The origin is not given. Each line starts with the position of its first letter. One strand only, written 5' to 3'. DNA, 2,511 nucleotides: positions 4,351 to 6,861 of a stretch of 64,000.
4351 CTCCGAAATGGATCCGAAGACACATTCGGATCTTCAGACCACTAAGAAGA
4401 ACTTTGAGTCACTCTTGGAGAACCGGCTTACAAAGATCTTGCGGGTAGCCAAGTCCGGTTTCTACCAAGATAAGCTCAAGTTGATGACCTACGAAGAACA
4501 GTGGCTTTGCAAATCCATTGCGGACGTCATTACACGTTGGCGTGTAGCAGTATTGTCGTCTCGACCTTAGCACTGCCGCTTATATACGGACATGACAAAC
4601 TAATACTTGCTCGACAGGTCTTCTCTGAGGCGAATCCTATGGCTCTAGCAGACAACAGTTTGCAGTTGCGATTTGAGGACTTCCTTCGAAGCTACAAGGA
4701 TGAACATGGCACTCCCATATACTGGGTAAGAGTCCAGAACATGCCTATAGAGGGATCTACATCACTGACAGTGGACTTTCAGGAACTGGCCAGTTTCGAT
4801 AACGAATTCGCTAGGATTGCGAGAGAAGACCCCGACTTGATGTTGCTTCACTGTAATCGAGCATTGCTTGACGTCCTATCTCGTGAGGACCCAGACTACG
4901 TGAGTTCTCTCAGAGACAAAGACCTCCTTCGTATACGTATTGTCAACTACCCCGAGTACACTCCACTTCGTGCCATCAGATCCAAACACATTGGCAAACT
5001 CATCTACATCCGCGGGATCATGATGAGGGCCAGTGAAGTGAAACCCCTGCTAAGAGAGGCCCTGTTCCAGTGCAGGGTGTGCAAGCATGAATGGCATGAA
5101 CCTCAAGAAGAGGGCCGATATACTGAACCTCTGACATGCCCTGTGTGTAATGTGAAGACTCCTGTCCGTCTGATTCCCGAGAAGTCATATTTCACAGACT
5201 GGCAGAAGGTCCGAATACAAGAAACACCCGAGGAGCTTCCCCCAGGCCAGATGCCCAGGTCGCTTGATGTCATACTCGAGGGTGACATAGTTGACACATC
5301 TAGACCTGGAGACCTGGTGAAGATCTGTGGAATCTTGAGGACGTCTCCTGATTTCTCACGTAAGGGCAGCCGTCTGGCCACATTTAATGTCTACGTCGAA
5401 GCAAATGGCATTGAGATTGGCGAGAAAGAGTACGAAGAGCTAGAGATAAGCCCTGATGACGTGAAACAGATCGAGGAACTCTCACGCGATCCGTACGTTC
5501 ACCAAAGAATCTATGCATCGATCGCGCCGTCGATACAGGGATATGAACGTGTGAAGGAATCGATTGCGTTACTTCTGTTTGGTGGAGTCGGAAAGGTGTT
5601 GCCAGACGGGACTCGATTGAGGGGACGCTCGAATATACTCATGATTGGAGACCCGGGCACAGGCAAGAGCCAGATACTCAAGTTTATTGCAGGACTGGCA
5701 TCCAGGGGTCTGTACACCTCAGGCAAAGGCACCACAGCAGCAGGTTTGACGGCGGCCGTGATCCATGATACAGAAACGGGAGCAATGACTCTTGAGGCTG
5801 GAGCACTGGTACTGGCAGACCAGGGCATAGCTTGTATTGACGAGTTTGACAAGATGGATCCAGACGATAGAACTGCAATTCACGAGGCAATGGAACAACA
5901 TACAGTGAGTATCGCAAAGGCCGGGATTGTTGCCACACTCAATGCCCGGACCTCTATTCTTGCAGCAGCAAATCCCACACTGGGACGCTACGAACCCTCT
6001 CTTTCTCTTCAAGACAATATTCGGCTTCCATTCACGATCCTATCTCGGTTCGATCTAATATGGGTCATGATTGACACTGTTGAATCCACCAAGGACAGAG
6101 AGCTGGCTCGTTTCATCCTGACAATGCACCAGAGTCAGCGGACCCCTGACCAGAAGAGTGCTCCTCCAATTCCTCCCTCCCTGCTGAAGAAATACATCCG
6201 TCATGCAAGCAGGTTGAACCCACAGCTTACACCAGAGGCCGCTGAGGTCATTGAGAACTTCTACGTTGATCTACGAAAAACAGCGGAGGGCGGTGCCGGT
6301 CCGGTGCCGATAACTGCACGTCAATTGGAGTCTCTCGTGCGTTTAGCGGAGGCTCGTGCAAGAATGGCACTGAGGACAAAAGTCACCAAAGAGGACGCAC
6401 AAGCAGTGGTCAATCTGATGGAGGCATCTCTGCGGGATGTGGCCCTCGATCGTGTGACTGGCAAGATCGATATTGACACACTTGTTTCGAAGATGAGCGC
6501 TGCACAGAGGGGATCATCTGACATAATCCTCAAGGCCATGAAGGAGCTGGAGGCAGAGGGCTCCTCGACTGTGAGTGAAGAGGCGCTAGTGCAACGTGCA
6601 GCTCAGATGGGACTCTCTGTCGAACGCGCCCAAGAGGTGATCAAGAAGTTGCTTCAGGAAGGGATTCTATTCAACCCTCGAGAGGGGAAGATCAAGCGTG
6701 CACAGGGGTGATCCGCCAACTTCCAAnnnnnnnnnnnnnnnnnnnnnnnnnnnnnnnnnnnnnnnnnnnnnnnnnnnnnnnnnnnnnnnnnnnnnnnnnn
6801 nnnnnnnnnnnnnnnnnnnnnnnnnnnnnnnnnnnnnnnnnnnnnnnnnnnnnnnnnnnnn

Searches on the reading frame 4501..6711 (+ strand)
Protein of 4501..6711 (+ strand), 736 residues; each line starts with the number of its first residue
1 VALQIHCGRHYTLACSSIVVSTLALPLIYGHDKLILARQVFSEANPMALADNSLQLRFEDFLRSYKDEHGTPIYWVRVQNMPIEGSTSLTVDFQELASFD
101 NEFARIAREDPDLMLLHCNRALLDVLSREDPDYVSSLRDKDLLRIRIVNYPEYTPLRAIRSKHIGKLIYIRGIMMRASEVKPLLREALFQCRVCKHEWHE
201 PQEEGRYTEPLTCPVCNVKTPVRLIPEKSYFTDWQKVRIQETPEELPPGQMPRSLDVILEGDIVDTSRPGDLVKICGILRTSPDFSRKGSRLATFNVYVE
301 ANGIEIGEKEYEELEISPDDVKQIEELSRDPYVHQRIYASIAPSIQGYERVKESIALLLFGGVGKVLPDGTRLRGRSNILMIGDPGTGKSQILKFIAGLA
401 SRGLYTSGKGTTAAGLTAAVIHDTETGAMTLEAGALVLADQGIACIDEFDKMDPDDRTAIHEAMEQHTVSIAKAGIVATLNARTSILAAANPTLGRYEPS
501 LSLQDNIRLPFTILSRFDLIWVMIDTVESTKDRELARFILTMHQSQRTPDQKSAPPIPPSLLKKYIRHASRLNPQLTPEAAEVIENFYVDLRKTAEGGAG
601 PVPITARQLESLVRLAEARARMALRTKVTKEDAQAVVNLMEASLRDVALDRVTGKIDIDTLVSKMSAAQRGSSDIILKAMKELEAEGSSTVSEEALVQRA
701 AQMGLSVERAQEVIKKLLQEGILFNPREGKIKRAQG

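Call 49: search_protein_families(library=pfam, proteins=[window:4501-6711:+])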
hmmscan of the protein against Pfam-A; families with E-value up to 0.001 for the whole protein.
window:4501-6711:+ (736 aa): 10 families
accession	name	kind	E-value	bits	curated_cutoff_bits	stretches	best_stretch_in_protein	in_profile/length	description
PF00493.29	MCM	-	2.4e-95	318.3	23.3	1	320-543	1-224/224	MCM P-loop domain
PF17207.9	MCM_OB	-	2.7e-39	134.2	24.8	1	156-282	2-125/126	MCM OB domain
PF17855.7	MCM_lid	-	4.4e-25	88.4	27.4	1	561-644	2-87/87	MCM AAA-lid domain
PF14551.11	MCM_N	-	9e-14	52.1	24.9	1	57-133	3-82/95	MCM N-terminal domain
PF01078.27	Mg_chelatase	-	1.2e-09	38.3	20.3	1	427-493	93-159/207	Magnesium chelatase, subunit ChlI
PF07728.20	AAA_5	-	1.6e-06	28.6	22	1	378-494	1-125/139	AAA domain (dynein-related subfamily)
PF07726.17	AAA_3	-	0.00013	22.2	27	1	379-493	2-113/131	ATPase family associated with various cellular activities (AAA)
PF00158.32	Sigma54_activat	-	0.00019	21.6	20.2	1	376-494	22-145/168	Sigma-54 interaction domain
PF04157.22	EAP30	-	0.0007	19.8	26.8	0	612-723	110-215/219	EAP30/Vps36 family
PF00004.35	AAA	-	0.00085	20.2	21.2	0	379-470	1-98/131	ATPase family associated with various cellular activities (AAA)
